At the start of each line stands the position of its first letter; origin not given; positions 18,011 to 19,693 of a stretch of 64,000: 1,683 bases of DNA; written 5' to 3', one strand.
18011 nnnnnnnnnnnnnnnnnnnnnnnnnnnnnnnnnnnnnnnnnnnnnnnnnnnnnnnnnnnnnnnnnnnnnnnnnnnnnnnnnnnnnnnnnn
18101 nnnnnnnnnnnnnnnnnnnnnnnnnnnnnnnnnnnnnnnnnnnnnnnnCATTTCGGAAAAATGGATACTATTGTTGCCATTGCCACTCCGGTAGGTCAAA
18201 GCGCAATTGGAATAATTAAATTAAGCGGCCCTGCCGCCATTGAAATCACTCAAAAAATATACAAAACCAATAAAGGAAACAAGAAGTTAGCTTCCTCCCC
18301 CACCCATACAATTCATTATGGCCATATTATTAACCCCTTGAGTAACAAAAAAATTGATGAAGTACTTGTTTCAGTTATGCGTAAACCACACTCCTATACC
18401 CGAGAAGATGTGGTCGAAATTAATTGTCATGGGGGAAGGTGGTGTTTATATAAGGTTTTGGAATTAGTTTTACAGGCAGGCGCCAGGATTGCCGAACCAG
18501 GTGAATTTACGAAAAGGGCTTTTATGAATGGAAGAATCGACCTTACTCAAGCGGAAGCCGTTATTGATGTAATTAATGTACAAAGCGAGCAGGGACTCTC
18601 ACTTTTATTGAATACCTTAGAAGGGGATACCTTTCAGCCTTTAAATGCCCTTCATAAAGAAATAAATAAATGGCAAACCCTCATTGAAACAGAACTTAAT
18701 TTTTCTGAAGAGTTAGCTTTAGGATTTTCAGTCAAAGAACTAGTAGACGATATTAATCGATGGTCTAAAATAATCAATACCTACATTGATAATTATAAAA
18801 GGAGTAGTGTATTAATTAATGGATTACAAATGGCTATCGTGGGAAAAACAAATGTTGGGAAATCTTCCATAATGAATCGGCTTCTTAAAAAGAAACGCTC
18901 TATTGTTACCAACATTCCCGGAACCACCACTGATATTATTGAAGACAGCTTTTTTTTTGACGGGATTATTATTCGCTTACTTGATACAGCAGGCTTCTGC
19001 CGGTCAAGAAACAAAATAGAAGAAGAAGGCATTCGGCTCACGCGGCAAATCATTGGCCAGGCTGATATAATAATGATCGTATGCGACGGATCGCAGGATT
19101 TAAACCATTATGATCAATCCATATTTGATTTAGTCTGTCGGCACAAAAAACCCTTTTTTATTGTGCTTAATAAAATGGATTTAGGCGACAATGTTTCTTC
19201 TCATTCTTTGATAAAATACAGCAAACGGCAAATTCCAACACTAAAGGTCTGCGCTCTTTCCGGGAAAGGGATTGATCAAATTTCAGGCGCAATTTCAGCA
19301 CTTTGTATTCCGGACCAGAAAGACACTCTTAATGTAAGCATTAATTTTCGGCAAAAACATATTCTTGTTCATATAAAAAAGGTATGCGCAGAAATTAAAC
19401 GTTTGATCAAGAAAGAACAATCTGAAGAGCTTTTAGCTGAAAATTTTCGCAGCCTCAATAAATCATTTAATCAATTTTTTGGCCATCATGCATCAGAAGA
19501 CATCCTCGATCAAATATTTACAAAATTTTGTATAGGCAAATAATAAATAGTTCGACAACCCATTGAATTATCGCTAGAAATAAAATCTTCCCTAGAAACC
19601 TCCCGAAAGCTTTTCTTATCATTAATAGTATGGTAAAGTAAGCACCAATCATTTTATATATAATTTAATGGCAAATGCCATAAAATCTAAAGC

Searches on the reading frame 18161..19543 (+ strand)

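Call 8: search_protein_families(library=pfam, proteins=[window:18161-19543:+])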
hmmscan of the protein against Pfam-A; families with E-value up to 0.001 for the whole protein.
window:18161-19543:+ (460 aa): 9 families
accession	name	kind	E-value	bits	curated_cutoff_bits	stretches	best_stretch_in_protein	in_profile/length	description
PF10396.14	TrmE_N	-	8e-45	152.3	29.8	1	3-125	1-117/117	GTP-binding protein TrmE N-terminus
PF12631.12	MnmE_helical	-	1.4e-33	117.3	40.1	1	128-457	1-211/211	MnmE helical domain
PF01926.29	MMR_HSR1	-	5.1e-26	91.4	21.9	1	224-338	2-113/113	50S ribosome-binding GTPase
PF02421.24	FeoB_N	-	3.4e-12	46.6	27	1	223-376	2-154/156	Ferrous iron transport protein B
PF00350.29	Dynamin_N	-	1.7e-07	31.8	27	0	225-256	2-33/168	Dynamin family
PF00009.33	GTP_EFTU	-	9.1e-07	29.1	26.5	1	224-378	6-182/188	Elongation factor Tu GTP binding domain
PF03193.22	RsgA_GTPase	-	1.8e-06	28.4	30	0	218-252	103-137/174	RsgA GTPase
PF00071.28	Ras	-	8.9e-05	22.6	21.6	1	224-355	2-132/162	Ras family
PF08477.19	Roc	-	0.00011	22.8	27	1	224-340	2-119/119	Ras of Complex, Roc, domain of DAPkinase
